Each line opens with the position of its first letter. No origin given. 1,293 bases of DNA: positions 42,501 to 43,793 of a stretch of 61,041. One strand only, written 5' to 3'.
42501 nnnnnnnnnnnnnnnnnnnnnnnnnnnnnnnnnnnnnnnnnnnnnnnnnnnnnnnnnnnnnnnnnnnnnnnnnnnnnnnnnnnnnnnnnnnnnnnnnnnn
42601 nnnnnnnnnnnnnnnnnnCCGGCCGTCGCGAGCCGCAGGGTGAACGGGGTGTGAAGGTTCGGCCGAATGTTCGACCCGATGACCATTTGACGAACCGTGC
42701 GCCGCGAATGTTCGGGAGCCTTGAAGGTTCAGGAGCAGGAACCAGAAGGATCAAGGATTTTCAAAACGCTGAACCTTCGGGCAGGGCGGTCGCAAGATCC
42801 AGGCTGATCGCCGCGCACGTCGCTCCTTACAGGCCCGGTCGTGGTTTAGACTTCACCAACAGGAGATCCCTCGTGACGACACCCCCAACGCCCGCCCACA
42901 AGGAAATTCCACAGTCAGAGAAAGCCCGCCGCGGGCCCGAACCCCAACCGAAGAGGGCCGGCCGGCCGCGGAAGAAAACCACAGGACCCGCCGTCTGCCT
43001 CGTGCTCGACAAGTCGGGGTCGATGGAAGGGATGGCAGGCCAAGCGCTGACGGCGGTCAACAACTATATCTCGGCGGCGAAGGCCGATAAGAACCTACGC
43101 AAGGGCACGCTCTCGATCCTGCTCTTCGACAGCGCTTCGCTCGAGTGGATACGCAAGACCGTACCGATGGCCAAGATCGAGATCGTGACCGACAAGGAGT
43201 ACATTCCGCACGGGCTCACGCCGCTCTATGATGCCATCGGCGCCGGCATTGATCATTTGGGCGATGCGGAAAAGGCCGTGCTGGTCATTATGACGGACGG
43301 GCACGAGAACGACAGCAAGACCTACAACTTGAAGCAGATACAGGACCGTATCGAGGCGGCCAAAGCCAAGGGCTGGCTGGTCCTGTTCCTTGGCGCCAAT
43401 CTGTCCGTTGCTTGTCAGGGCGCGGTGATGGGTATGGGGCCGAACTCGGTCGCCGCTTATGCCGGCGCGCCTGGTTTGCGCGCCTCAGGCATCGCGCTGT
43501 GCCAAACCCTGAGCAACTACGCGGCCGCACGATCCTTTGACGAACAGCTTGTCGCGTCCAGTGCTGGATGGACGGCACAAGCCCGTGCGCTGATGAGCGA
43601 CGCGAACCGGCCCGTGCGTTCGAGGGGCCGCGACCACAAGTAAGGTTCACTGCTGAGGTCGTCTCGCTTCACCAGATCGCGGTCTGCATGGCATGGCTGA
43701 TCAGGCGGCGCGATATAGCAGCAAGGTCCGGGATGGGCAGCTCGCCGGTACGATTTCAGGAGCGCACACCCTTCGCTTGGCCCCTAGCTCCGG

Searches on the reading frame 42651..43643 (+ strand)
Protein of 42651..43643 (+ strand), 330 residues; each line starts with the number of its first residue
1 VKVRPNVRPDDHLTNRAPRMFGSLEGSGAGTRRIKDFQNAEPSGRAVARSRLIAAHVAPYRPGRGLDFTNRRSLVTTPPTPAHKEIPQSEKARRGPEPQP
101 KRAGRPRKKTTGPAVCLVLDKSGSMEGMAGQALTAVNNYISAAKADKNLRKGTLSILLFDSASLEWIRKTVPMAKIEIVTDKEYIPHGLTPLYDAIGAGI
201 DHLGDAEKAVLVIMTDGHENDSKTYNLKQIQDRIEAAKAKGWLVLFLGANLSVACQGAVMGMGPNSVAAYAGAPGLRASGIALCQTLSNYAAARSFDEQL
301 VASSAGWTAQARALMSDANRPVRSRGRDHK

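Call 20: search_protein_families(library=pfam, proteins=[window:42651-43643:+], max_evalue=0.01)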
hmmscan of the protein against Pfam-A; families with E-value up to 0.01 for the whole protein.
window:42651-43643:+ (330 aa): 3 families
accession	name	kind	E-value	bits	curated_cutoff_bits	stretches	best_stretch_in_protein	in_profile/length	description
PF00092.34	VWA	-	0.00026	21.7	23.8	1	115-249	2-139/174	von Willebrand factor type A domain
PF13519.12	VWA_2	-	0.0023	19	27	1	116-218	2-107/107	von Willebrand factor type A domain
PF05762.20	VWA_CoxE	-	0.003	17.5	26.4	1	102-240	48-182/222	VWA domain containing CoxE-like protein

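Call 73: search_protein_families(library=padloc, proteins=[window:42651-43643:+], max_evalue=0.01)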
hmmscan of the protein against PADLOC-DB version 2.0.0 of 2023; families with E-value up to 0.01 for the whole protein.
window:42651-43643:+ (330 aa): 0 families
